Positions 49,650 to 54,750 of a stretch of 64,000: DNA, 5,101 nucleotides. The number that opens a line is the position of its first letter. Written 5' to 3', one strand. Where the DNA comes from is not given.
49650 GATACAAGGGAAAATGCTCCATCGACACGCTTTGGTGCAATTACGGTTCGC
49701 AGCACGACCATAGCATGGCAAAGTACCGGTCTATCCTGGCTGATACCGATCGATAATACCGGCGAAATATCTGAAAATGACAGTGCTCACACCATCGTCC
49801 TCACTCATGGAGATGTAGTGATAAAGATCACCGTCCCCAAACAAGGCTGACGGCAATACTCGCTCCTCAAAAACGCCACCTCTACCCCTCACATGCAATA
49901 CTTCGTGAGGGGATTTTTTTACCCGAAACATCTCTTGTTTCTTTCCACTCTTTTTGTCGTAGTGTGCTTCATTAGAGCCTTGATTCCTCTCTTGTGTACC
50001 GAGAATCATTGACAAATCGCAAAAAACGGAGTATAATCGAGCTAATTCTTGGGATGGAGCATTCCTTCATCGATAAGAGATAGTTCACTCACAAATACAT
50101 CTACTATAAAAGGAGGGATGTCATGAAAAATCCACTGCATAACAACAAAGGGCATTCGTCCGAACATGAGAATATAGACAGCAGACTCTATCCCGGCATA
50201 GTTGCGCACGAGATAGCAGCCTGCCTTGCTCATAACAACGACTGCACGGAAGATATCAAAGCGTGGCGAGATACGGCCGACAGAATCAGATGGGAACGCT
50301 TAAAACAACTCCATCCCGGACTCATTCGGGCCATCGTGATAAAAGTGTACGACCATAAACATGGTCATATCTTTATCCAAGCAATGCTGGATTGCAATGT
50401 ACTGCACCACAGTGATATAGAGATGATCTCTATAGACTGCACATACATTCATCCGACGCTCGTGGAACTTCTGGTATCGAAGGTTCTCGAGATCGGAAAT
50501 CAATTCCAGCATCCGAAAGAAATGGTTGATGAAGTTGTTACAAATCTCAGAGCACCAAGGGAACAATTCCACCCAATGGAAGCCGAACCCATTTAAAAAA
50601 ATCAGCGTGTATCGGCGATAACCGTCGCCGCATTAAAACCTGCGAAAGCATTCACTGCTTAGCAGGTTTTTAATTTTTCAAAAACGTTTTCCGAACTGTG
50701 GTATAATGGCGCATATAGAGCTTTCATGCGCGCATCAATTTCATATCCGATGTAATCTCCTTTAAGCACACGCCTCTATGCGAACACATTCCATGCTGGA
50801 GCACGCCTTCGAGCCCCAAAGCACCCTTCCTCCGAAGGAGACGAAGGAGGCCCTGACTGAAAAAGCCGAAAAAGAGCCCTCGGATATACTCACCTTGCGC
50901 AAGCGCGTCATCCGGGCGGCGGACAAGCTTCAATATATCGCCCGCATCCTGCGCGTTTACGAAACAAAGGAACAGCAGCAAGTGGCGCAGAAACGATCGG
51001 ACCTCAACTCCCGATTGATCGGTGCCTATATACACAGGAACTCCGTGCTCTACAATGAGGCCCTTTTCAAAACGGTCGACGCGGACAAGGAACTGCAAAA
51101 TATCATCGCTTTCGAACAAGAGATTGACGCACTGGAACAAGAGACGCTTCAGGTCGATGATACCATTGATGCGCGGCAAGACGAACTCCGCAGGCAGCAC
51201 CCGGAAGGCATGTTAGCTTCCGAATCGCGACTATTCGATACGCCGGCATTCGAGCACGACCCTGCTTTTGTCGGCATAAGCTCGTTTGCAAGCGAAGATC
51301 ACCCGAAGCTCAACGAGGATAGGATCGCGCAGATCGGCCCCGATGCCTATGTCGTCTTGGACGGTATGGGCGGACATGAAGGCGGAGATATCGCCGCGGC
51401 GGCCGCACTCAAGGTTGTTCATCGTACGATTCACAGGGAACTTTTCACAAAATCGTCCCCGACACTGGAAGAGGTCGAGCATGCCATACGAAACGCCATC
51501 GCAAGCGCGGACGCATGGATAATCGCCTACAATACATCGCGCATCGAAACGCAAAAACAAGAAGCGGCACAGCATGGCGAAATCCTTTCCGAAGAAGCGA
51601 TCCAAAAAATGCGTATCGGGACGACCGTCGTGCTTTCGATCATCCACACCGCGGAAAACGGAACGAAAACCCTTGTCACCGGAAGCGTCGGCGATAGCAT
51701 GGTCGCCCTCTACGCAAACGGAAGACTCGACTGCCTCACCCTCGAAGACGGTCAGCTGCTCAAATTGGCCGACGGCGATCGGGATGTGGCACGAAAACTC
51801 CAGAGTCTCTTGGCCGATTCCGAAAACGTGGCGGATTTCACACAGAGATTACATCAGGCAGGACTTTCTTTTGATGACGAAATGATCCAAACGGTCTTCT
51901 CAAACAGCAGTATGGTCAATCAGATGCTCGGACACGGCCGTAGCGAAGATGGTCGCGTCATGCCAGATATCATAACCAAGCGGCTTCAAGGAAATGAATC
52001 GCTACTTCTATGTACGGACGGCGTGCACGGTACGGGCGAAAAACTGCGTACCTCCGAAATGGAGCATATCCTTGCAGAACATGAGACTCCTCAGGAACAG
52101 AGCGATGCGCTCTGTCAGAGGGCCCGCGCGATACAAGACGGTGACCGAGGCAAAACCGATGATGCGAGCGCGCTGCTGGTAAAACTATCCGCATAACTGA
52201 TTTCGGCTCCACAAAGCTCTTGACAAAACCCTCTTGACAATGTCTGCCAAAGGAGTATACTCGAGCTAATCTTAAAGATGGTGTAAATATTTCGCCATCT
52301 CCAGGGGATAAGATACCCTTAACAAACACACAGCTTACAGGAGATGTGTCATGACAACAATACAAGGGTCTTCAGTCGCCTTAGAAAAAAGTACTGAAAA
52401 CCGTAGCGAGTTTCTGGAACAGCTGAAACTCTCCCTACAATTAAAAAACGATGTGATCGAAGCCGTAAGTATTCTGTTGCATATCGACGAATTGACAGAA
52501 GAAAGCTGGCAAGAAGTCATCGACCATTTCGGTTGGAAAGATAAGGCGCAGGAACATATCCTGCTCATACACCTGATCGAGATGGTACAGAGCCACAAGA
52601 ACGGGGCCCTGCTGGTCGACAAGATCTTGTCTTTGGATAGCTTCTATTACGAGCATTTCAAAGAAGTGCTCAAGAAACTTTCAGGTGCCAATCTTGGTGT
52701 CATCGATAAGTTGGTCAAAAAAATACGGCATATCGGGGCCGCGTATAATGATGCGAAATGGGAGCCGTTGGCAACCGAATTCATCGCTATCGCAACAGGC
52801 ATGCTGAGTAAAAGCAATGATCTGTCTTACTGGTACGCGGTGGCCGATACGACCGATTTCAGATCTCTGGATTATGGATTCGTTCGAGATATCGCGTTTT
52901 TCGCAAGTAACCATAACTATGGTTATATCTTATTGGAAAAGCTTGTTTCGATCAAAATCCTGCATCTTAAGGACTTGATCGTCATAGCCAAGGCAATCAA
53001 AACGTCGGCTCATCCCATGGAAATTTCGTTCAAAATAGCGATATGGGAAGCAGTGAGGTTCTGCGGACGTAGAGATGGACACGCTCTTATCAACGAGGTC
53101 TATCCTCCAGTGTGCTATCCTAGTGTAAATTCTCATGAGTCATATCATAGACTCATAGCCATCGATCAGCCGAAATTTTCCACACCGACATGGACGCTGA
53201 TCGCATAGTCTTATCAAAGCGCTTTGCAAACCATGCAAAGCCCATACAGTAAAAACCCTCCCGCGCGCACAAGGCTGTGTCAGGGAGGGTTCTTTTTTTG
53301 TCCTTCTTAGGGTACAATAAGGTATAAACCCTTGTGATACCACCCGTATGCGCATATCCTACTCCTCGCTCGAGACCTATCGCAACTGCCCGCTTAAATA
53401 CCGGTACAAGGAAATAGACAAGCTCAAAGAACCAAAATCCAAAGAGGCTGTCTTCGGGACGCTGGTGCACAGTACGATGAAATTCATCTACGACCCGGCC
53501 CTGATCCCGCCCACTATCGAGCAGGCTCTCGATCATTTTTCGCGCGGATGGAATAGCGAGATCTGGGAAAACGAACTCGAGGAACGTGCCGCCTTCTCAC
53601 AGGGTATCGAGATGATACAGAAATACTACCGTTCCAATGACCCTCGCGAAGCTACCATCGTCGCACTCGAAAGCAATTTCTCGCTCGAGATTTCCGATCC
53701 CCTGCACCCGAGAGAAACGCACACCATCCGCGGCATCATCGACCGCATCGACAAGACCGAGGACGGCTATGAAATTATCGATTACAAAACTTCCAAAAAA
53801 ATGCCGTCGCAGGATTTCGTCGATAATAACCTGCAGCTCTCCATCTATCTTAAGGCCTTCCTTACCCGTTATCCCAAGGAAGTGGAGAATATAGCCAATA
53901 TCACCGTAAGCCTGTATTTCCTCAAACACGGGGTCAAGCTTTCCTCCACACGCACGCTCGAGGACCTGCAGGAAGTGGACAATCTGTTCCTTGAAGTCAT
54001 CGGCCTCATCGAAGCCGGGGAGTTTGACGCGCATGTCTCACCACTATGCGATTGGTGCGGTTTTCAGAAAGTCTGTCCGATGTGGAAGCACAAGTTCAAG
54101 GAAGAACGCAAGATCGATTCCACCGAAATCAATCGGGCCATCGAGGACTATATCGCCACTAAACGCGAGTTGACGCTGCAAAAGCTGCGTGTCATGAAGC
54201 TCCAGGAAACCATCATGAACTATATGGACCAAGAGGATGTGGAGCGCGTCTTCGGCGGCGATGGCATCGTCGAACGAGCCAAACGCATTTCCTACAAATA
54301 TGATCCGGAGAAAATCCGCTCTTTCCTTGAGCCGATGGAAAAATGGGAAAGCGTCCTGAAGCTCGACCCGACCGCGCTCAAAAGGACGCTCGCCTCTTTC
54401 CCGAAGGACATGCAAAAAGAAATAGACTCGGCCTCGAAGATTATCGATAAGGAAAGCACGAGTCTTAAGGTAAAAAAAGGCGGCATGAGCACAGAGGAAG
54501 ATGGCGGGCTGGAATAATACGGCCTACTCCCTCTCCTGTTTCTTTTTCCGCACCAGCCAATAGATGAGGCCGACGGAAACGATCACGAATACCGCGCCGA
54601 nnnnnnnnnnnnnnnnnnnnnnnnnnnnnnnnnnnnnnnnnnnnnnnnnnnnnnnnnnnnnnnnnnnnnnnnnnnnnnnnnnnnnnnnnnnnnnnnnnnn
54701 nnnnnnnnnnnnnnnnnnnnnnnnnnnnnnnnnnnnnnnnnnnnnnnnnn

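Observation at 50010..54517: Duplicated promoter module driving two hypothetical genes, linked to a coiled-coil PP2C phosphatase and a PD-(D/E)XK nuclease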

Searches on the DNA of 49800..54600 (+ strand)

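Call 24: search_rna_families(source=window, start=49800, end=54600, threshold=evalue, max_evalue=1)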
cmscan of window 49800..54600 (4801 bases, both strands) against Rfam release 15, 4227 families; matches with E-value up to 1: 0.
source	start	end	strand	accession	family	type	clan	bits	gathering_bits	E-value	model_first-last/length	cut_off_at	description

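Call 59: build_rna_model(alignment_id=A6, structure=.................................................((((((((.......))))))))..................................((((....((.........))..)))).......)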
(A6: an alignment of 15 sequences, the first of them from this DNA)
Model R1 built from alignment A6 (15 sequences, 140 columns); structure: as given.
model positions 121; base pairs 14; branch points 1; effective number of sequences 6.02; information 0.59 bits per position. Calibrated on 0.2 Mb of random sequence (short: E-values are rough).
structure used (alignment columns):
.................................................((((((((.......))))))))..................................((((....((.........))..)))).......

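Call 60: search_with_rna_model(model_id=R1, sources=[window, L002, L006, L010, L011, L012, L014, L016, L017, L019], max_evalue=1, make_alignment=true)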
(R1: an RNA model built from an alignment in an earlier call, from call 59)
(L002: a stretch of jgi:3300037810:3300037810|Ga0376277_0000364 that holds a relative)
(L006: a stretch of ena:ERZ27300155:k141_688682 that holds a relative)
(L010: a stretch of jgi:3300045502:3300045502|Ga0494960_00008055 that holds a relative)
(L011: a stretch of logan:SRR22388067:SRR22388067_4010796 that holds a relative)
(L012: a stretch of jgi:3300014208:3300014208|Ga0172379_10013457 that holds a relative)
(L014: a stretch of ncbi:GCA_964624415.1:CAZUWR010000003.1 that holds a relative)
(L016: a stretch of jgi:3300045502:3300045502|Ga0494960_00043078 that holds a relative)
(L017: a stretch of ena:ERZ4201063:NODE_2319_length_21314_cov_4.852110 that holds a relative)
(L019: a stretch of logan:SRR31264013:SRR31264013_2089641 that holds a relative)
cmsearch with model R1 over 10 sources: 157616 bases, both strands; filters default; matches with E-value up to 1: 18.
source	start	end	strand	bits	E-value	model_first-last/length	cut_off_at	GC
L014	6886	7006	+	101.4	2.8e-16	1-121/121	no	0.39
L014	6177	6298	+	100.2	4.5e-16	1-121/121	no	0.38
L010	1659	1776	+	99.6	5.9e-16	1-121/121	no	0.35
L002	10590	10712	+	96.2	2.5e-15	1-121/121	no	0.38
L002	9883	10006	+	95.9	2.8e-15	1-121/121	no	0.35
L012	5191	5315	+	94.5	5e-15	1-121/121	no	0.35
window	52234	52356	+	92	1.4e-14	1-121/121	no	0.41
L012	5942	6072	+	91.3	2e-14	1-121/121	no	0.37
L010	931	1049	+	88.8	5.7e-14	1-121/121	no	0.34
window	50009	50128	+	87.8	8.6e-14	1-121/121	no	0.37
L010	279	399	+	87.2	1.1e-13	1-121/121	no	0.4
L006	9881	10006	+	84.3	3.8e-13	1-121/121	no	0.31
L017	6874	7006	+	83.4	5.5e-13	1-121/121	no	0.38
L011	255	376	+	65.6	9.8e-10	1-121/121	no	0.33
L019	2648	2766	+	59.4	1.3e-08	1-121/121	no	0.33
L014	9222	9256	+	18.6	0.4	1-121/121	no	0.29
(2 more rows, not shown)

Alignment A8: 18 matches aligned to the model, 147 columns, each read 5' to 3' on its own strand. Consensus structure (alignment columns), stored with it:
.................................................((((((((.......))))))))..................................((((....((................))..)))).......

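Call 62: search_with_rna_model(model_id=R1, sources=[window, L002, L006, L010, L011, L012, L014, L017, L019], max_evalue=0.00001, make_alignment=true, show_alignments=2)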
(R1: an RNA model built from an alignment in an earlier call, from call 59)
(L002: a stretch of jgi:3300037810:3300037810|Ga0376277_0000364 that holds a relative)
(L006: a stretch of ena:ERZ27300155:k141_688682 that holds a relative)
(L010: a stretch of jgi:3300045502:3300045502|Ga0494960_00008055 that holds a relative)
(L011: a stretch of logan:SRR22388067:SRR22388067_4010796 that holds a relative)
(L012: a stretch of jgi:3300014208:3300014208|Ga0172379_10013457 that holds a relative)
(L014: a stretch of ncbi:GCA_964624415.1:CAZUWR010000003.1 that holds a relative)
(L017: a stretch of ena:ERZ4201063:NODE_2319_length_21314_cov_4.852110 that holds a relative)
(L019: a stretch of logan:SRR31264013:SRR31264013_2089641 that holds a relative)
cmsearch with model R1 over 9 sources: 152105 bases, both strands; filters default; matches with E-value up to 0.00001: 15.
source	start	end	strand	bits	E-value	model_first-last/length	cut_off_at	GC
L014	6886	7006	+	101.4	2.7e-16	1-121/121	no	0.39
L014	6177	6298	+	100.2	4.4e-16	1-121/121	no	0.38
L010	1659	1776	+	99.6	5.7e-16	1-121/121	no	0.35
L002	10590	10712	+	96.2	2.4e-15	1-121/121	no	0.38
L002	9883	10006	+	95.9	2.7e-15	1-121/121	no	0.35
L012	5191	5315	+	94.5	4.9e-15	1-121/121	no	0.35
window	52234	52356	+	92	1.4e-14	1-121/121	no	0.41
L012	5942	6072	+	91.3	1.9e-14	1-121/121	no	0.37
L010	931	1049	+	88.8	5.5e-14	1-121/121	no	0.34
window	50009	50128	+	87.8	8.3e-14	1-121/121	no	0.37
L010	279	399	+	87.2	1.1e-13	1-121/121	no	0.4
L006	9881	10006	+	84.3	3.7e-13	1-121/121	no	0.31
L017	6874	7006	+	83.4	5.3e-13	1-121/121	no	0.38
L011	255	376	+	65.6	9.5e-10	1-121/121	no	0.33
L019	2648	2766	+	59.4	1.3e-08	1-121/121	no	0.33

Alignment A9: 15 matches aligned to the model, 140 columns, each read 5' to 3' on its own strand. Consensus structure (alignment columns), stored with it:
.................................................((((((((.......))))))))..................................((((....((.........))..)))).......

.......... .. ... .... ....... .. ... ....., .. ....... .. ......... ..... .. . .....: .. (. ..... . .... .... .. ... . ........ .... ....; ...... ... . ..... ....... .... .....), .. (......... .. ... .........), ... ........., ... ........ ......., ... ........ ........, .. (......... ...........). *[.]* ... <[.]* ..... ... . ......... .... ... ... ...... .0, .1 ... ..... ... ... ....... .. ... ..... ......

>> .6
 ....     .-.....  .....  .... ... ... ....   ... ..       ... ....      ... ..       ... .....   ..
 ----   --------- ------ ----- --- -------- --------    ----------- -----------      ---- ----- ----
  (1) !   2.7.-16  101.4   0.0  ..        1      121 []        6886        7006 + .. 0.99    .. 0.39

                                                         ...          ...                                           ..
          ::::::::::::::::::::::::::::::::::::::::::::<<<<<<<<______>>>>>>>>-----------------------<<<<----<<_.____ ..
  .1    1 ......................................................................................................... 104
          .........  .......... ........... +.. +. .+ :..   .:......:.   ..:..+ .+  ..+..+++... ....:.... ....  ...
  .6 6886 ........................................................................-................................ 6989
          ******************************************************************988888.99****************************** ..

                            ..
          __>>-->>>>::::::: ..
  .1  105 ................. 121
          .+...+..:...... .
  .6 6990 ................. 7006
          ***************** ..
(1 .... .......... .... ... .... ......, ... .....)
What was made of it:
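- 50009..50128 (+): Leader cassette copy 1. It contains: -35 at 50009-50014; -10 at 50032-50037; box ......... at 50038-50046; stem-loop HP1 at 50053-50071; ribosome-binding site AAGGAGG at 50110-50116, inside hairpin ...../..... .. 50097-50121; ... at 50123. Covariance model R1 scores it 87.8 bits, E 8e-14 (calls 60, 62).
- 52234..52356 (+): Leader cassette copy 2. It contains: -35 at 52234-52239; -10 at 52256-52261; box at 52262-52270; HP1 at 52276-52300; HP2 at 52303-52320; hairpin ACACA/TGTGT at 52326-52349 around the ribosome-binding site AGGAG at 52339-52343; ATG at 52351. R1 scores it 92 bits, E 1.4e-14 (calls 60, 62).
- The next best hit scores 26 bits (calls 60, 62).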

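Call 66: search_with_rna_model(model_id=R1, sources=[L020, L021, L022, L023, L024, L025, L026, L027, L028, L029, L030, L031, L032, L033, L034, L035, L036, L037, L038, L039, L040, L041, L042, L043, L044, L045, L046, L047, L048, L049, L050, L051, L052, L053, L054, L055, L056, L057, L058, L059, L060, L061, L062, L063, L064, L065, L066, L067, L068, L069, L070, L071, L072, L073, L074, L075, L076, L077, L078, L079, L080, L081, L082, L083, L084, L085, L086, L087, L088, L089, L090, L091, L092, L093, L094, L095, L096, L097, L098, L099], max_evalue=0.01)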
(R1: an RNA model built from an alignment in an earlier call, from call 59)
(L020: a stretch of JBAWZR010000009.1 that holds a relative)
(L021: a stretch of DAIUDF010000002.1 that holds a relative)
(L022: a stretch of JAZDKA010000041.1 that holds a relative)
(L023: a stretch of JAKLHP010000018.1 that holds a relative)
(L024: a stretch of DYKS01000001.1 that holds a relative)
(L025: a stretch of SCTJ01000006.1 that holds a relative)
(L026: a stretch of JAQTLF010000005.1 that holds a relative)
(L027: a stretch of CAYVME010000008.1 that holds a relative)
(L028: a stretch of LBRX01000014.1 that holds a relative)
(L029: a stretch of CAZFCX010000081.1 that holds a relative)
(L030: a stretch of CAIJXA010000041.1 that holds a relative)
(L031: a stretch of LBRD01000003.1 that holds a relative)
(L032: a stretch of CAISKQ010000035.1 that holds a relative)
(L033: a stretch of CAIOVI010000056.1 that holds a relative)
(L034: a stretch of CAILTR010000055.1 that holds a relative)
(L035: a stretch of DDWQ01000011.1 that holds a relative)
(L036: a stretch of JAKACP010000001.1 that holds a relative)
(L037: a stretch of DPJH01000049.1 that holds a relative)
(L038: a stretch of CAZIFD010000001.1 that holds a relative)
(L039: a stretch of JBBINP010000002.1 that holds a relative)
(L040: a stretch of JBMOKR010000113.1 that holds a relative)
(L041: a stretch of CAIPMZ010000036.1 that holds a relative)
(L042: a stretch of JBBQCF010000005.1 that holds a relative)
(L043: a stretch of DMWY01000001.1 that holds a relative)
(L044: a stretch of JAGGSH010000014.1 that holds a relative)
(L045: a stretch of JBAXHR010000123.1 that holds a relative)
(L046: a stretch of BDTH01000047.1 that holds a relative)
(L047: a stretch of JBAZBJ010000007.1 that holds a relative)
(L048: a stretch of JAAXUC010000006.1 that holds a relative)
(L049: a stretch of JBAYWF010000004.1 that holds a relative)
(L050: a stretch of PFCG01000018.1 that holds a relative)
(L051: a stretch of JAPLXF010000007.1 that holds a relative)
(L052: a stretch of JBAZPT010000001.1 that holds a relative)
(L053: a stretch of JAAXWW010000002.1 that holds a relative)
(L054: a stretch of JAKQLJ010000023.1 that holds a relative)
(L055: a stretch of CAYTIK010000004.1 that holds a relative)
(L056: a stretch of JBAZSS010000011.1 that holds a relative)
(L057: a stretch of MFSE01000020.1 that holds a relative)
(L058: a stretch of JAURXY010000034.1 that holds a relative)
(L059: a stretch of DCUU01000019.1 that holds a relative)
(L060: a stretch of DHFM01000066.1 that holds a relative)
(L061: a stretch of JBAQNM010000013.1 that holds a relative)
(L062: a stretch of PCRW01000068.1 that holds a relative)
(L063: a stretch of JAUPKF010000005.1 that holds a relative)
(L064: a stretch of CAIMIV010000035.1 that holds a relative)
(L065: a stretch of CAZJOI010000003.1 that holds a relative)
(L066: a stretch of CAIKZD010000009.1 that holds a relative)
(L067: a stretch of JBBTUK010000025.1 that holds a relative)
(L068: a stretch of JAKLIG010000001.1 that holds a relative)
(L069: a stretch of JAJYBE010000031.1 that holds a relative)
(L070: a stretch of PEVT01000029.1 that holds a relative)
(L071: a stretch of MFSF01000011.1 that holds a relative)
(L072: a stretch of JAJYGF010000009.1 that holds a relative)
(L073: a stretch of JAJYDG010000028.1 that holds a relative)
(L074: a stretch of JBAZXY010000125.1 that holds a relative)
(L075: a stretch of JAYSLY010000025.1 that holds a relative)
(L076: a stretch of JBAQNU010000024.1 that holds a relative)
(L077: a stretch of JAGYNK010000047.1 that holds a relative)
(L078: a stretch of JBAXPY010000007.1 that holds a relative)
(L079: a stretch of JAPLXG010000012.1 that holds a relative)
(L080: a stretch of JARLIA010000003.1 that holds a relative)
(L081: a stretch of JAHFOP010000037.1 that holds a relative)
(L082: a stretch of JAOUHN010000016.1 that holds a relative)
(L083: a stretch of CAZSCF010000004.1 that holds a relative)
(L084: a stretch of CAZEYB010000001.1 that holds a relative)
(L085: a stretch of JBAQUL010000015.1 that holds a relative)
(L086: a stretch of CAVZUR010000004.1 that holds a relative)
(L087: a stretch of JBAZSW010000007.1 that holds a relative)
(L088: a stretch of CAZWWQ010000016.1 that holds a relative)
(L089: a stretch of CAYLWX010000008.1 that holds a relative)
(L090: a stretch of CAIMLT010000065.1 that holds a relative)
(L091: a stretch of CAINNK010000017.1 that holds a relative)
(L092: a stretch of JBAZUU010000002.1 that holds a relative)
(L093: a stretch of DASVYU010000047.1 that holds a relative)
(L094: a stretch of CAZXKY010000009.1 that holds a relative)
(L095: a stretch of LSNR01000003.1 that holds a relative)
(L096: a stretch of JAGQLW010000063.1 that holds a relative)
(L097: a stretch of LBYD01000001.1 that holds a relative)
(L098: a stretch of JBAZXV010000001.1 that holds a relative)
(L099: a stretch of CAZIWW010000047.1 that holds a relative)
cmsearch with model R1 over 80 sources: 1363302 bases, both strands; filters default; matches with E-value up to 0.01: 0.
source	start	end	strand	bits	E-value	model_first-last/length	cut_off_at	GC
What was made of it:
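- R1 finds nothing in 1.36 Mb of 80 other Moranbacteria loci (call 66).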
